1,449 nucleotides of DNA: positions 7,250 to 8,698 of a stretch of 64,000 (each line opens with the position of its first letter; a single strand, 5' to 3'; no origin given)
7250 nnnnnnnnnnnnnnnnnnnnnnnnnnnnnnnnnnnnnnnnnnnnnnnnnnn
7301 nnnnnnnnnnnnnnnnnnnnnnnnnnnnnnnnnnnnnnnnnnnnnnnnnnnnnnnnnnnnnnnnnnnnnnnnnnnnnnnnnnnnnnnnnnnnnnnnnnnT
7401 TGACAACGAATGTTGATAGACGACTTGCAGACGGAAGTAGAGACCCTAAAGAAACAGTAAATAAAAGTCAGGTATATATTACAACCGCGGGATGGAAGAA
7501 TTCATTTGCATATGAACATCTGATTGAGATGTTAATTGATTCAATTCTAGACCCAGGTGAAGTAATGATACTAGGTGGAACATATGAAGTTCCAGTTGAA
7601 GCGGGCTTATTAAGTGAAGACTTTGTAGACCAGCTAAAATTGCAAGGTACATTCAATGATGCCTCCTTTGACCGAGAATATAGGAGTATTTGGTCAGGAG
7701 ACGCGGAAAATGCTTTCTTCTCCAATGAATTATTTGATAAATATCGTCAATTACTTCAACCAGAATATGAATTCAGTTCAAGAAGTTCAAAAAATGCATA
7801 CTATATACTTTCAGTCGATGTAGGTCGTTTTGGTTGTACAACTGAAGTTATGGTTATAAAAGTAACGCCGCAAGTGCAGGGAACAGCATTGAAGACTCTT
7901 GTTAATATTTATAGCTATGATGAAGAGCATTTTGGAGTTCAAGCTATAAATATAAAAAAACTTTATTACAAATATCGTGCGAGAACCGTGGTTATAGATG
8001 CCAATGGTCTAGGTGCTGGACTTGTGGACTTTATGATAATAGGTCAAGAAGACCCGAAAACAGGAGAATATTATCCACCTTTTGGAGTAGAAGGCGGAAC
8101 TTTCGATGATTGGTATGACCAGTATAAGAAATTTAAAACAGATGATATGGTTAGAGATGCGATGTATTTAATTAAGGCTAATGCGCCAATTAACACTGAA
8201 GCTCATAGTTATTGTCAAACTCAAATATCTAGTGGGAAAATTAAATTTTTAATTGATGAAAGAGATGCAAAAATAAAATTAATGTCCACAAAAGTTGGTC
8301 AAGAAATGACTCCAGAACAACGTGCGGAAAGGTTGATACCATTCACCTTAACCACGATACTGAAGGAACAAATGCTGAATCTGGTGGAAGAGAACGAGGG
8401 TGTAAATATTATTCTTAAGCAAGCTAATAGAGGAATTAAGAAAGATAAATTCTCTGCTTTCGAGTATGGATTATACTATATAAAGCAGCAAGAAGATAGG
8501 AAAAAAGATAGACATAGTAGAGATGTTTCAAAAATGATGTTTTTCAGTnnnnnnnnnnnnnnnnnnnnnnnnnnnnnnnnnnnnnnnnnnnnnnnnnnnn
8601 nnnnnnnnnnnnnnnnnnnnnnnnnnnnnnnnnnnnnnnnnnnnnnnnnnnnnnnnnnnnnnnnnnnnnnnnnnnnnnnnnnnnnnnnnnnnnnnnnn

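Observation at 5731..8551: Large terminase gene split by a ~1-kb intervening sequence with an HNH homing endonuclease (putative group I intron)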

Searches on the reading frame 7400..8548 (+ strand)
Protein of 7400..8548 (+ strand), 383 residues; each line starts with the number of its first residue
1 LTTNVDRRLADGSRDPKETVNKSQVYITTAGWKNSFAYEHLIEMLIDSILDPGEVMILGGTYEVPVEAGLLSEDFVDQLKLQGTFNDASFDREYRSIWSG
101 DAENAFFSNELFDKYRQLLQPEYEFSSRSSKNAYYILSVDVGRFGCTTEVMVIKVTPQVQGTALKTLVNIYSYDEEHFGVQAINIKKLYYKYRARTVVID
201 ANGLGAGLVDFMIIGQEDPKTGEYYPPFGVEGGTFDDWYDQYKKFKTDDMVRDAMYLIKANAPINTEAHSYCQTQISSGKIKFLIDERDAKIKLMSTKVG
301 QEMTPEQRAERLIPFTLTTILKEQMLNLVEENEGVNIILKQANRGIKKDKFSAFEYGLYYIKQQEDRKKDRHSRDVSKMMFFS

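Call 6: search_protein_families(library=pfam, proteins=[window:7400-8548:+], max_evalue=0.01)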
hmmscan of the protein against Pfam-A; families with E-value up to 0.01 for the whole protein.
window:7400-8548:+ (383 aa): 0 families

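Call 9: search_dna_similar(query=window:7400-8548:+, collection=phages, mode=protein, max_rows=30, max_evalue=0.001)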
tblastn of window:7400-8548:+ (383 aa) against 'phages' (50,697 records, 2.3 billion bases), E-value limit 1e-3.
Records with a match: 121; places in all: 121; records where one place covers at least 80% of the query: 117.
Best place of each record, by identity: 60-80% 1; <60% 120.
By first word of the organism name: Bacillus 59; Lactococcus 22; Enterococcus 7; Clostridioides 6; Clostridium 5; Staphylococcus 4; Mammaliicoccus 4; Bacteriophage 3; Geobacillus 2; Brevibacillus 2; and 6 more.
By host as written in the record: Lactococcus lactis 17; Bacillus subtilis BEST7003 11; Bacillus anthracis Sterne 10; - 8; Bacillus anthracis 7; Bacillus subtilis 7; Bacillus cereus 6; Bacillus subtilis subsp. subtilis str. 168 5; and 33 more.
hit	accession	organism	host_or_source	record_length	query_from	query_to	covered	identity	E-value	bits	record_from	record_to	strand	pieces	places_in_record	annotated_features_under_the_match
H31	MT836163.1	Bacteriophage sp.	human fecal samples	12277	2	383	100%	70.2%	1e-179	559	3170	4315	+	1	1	record has no annotation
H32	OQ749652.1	Phage Phass-1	human gut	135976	2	366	95%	46.0%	2e-102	337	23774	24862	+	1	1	hypothetical protein (x2)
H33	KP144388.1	Geobacillus virus E3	failed fermentation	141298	4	382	99%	43.6%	3e-93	311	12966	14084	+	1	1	putative terminase large subunit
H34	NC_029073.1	Geobacillus virus E3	failed fermentation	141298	4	382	99%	43.6%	3e-93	311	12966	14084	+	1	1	putative terminase large subunit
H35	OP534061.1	Enterococcus phage H1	Enterococcus faecium 374iF1 (22)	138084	4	383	99%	42.1%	1e-96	321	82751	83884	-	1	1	terminase large subunit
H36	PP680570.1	Enterococcus phage VRE9_4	Enterococcus faecium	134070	4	383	99%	42.1%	2e-96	320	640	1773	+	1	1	hypothetical protein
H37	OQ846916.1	Alicyclobacillus phage KKP_3916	Alicyclobacillus acidoterrestris strain ...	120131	4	371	96%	42.7%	3e-84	285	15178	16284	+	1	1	hypothetical protein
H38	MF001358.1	Enterococcus phage EF1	Enterococcus faecalis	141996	33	383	91%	40.5%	1e-62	287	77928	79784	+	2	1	hypothetical protein | HNH homing endonuclease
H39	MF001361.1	Enterococcus phage EF5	Enterococcus faecalis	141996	33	383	91%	40.5%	1e-62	287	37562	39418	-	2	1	hypothetical protein | HNH homing endonuclease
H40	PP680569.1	Enterococcus phage VRE9_3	Enterococcus faecium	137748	58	383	85%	41.2%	2e-77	265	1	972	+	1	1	hypothetical protein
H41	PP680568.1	Enterococcus phage VRE9_2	Enterococcus faecium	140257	58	383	85%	41.2%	2e-77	265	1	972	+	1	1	hypothetical protein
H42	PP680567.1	Enterococcus phage VRE9_1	Enterococcus faecium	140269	58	383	85%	41.2%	2e-77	265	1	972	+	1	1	hypothetical protein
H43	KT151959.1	Brevibacillus phage Sundance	Brevibacillus laterosporus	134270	6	376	97%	34.3%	1e-52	193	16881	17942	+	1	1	putative protein YonF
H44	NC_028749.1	Brevibacillus phage Sundance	Brevibacillus laterosporus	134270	6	376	97%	34.3%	1e-52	193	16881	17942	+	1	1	DNA-packaging protein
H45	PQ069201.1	Bacillus phage C30-3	Bacillus sp. C30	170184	8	383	98%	32.0%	2e-43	167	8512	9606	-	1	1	record has no annotation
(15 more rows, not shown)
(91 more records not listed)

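Call 11: get_annotated_region(hit=H38, flank=2500)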
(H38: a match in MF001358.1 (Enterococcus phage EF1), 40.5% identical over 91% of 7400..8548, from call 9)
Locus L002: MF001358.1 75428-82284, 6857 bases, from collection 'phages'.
description: Enterococcus phage EF1, partial genome.
organism: Enterococcus phage EF1 (NCBI taxid 2025813)
taxonomy: Viruses; Duplodnaviria; Heunggongvirae; Uroviricota; Caudoviricetes
host: Enterococcus faecalis; source: -; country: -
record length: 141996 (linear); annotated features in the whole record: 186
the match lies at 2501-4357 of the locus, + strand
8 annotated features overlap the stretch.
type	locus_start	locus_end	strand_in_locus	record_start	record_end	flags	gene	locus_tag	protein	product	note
CDS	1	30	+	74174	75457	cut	-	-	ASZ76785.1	hypothetical protein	-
CDS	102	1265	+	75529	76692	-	-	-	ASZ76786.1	hypothetical protein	-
CDS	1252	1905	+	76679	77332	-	-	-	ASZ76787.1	hypothetical protein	-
CDS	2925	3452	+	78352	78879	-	-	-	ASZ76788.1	HNH homing endonuclease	HNH homing endonuclease # Phage intron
CDS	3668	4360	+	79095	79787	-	-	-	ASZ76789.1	hypothetical protein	-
CDS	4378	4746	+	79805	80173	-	-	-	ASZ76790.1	hypothetical protein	-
CDS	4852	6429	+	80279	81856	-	-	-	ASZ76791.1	hypothetical protein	-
CDS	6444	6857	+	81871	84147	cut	-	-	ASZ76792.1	hypothetical protein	-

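Call 12: get_annotated_region(hit=H32, flank=1500)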
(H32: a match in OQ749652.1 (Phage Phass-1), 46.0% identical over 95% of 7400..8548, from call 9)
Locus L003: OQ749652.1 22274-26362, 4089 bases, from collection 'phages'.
description: Phage Phass-1, complete genome.
organism: Phage Phass-1 (NCBI taxid 3043662)
taxonomy: Viruses; Duplodnaviria; Heunggongvirae; Uroviricota; Caudoviricetes; Caudoviricetes code 15 clade
host: -; source: human gut; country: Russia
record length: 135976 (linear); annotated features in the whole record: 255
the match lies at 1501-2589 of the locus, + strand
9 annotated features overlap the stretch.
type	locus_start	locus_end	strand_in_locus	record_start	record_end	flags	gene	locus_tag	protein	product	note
CDS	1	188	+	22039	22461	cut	-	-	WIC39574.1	hypothetical protein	-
CDS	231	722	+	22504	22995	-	-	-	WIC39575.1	hypothetical protein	-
CDS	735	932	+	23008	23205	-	-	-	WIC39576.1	hypothetical protein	-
CDS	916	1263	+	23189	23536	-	-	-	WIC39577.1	hypothetical protein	-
CDS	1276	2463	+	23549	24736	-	-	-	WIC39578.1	hypothetical protein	-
CDS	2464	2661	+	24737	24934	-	-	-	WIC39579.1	hypothetical protein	-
CDS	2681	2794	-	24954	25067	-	-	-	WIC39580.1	hypothetical protein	-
CDS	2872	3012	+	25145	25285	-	-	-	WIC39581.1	hypothetical protein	-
CDS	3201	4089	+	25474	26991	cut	-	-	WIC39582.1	hypothetical protein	-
